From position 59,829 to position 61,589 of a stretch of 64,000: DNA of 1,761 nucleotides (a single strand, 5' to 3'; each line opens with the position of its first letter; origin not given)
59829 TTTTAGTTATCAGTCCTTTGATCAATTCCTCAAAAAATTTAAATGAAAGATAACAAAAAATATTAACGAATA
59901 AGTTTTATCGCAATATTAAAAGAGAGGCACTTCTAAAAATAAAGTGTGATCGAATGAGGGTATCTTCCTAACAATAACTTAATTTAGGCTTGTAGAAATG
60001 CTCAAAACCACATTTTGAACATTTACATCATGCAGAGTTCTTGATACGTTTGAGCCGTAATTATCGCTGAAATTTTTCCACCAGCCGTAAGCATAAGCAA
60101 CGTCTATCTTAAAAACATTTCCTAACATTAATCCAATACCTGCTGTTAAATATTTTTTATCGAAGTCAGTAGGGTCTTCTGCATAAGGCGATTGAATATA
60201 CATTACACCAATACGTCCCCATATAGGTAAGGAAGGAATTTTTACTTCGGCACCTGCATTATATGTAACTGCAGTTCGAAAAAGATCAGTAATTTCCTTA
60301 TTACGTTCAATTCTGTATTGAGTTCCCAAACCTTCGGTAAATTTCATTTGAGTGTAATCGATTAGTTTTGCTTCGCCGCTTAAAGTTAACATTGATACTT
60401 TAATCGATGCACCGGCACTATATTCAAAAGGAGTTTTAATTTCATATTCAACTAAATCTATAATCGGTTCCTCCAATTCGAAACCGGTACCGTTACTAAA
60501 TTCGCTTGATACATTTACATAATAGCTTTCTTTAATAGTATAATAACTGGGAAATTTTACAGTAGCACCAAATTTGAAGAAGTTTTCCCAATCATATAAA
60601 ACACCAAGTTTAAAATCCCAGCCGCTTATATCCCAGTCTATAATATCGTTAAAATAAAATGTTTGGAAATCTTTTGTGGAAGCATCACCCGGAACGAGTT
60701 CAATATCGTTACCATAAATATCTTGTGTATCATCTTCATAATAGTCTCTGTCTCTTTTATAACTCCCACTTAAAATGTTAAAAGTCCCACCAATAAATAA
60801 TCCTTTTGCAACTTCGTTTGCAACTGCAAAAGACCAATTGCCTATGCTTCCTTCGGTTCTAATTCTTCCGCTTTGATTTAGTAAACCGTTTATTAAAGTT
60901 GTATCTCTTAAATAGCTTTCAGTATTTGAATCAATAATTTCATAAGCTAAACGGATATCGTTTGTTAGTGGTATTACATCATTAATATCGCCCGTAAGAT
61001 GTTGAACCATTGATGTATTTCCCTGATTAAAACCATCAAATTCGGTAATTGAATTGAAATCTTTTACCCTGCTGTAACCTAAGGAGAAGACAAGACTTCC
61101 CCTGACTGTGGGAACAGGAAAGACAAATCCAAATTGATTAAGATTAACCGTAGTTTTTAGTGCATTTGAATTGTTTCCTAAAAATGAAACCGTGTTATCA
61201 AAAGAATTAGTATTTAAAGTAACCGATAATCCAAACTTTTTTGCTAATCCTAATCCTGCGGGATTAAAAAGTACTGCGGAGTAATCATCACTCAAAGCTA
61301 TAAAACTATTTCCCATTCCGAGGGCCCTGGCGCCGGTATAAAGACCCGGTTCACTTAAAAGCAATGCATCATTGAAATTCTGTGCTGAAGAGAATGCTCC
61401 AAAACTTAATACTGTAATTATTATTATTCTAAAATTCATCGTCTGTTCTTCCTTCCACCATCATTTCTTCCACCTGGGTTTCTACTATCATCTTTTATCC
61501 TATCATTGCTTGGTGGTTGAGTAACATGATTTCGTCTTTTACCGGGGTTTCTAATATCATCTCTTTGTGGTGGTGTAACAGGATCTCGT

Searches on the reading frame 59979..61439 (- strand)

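Call 3: search_protein_families(library=pfam, proteins=[window:59979-61439:-])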
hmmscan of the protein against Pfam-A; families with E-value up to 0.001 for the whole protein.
window:59979-61439:- (486 aa): 1 family
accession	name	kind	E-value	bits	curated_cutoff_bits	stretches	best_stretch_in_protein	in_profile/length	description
PF03349.22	Toluene_X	-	3.6e-05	22.9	29.7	0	269-460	198-390/421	Outer membrane protein transport protein (OMPP1/FadL/TodX)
